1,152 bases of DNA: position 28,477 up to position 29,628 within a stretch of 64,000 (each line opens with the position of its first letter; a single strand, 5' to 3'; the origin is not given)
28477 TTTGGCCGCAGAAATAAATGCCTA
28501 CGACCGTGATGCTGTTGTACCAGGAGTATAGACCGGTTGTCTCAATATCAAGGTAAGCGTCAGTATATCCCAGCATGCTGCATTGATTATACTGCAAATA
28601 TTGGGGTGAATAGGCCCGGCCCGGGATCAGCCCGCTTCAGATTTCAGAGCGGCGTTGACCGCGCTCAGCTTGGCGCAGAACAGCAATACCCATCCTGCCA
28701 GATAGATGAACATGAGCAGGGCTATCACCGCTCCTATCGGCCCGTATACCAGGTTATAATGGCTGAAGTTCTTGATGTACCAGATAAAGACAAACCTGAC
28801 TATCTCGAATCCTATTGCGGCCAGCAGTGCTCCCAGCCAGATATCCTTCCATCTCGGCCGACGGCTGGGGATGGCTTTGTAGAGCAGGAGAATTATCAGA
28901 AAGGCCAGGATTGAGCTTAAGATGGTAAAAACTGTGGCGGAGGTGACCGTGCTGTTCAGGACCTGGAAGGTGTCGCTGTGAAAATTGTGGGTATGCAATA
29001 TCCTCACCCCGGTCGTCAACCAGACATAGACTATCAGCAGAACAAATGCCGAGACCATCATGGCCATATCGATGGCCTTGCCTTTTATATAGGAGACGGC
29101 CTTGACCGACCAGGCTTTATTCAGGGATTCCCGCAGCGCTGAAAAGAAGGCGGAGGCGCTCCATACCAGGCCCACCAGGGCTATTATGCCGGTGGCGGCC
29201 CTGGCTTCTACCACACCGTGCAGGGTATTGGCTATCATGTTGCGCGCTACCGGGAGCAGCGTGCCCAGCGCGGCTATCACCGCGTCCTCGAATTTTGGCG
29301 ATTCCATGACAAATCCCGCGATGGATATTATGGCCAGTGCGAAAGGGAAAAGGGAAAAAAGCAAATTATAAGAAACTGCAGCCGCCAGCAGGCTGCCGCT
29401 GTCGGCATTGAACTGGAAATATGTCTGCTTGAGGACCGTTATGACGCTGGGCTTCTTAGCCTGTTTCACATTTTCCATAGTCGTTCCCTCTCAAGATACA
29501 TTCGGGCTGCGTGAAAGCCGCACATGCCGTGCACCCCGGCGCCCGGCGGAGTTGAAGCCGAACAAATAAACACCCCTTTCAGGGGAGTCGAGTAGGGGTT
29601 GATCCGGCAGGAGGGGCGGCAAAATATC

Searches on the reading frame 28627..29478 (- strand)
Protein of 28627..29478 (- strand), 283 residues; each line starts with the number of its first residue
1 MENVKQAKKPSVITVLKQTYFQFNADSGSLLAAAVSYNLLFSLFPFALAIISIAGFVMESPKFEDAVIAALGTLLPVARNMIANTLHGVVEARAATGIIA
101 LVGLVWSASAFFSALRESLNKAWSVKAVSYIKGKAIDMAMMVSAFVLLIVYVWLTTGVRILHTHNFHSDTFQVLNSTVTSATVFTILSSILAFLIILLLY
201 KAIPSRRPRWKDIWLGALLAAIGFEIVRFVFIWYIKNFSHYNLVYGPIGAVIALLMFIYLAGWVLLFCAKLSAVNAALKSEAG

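Call 19: search_protein_families(library=pfam, proteins=[window:28627-29478:-], max_evalue=0.001)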
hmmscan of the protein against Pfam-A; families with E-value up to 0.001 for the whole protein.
window:28627-29478:- (283 aa): 1 family
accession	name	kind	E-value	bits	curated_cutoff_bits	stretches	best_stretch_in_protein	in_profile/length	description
PF03631.20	Virul_fac_BrkB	-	7.2e-54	183.6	33.7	1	25-274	2-254/259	Virulence factor BrkB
